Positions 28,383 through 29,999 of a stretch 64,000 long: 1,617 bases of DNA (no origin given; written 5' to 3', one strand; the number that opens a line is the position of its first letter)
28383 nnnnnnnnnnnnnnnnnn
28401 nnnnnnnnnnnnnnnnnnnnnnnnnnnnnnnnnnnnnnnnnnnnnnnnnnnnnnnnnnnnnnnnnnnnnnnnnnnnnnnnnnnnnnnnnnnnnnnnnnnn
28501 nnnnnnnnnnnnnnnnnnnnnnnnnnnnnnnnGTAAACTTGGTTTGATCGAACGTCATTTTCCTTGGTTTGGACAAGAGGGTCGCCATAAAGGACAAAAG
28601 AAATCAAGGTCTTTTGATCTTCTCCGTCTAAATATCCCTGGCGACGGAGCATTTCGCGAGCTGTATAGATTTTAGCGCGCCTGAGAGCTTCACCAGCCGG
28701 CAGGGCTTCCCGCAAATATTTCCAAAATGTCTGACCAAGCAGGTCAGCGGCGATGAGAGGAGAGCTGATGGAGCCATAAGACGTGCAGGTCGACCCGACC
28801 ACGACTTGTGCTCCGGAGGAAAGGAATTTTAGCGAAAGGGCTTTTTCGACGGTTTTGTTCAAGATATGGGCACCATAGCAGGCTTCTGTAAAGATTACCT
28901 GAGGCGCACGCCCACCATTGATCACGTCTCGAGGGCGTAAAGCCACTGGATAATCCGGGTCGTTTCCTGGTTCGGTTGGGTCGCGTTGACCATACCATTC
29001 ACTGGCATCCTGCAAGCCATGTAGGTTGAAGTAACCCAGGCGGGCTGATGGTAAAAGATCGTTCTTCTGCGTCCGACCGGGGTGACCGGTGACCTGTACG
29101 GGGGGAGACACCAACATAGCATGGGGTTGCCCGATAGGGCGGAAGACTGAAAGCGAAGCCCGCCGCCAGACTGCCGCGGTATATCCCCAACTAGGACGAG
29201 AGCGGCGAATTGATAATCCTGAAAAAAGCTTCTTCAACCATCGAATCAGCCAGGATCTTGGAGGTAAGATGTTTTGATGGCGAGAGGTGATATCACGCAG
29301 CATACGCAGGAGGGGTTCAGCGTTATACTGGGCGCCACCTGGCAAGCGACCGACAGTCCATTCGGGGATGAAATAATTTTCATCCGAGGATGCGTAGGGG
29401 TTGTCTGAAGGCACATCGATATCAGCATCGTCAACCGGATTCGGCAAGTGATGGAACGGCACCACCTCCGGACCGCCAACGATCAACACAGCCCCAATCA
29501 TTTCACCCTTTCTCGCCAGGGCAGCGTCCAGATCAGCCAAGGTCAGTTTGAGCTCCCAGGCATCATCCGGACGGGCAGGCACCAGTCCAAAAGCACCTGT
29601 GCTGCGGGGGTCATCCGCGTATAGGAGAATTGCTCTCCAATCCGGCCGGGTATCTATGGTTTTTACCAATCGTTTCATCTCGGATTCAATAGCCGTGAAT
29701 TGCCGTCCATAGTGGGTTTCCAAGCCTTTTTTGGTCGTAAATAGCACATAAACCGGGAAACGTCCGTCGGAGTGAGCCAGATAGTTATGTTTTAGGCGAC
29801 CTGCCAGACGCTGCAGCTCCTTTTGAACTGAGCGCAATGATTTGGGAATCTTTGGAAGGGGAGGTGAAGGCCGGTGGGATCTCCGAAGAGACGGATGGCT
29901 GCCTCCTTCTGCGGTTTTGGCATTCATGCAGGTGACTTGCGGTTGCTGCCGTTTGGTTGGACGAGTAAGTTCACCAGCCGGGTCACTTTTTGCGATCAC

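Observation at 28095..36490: Translationally coupled giant TPR scaffold and TPR-clan-CD peptidase at the distal end of the ftsZ transcription unit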

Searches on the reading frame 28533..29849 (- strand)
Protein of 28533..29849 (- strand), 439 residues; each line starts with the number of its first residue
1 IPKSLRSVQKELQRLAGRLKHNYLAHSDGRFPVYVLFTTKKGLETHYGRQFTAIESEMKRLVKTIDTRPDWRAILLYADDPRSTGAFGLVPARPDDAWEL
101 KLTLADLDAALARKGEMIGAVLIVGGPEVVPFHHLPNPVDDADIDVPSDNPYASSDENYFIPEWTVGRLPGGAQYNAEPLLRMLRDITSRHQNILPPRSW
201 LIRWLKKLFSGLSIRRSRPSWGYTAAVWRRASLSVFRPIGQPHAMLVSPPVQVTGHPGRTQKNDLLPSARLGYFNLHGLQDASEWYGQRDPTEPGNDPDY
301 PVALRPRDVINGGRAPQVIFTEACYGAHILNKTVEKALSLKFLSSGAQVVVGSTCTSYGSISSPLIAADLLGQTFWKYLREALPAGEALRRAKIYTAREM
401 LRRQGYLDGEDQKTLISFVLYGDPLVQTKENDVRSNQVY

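Call 51: search_solved_structures(query=A3, max_evalue=10, show_alignments=3)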
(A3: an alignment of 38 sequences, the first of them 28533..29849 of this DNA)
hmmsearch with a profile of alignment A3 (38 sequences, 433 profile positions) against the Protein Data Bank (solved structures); distinct sequences matched with E-value up to 10: 2.
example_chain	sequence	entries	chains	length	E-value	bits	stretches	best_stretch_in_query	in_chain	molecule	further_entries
1dcq_A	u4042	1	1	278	0.096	14.5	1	41-111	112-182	PYK2-ASSOCIATED PROTEIN BETA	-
6ae9_A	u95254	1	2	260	1.4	10.7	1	146-195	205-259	Probable protein phosphatase 2C 1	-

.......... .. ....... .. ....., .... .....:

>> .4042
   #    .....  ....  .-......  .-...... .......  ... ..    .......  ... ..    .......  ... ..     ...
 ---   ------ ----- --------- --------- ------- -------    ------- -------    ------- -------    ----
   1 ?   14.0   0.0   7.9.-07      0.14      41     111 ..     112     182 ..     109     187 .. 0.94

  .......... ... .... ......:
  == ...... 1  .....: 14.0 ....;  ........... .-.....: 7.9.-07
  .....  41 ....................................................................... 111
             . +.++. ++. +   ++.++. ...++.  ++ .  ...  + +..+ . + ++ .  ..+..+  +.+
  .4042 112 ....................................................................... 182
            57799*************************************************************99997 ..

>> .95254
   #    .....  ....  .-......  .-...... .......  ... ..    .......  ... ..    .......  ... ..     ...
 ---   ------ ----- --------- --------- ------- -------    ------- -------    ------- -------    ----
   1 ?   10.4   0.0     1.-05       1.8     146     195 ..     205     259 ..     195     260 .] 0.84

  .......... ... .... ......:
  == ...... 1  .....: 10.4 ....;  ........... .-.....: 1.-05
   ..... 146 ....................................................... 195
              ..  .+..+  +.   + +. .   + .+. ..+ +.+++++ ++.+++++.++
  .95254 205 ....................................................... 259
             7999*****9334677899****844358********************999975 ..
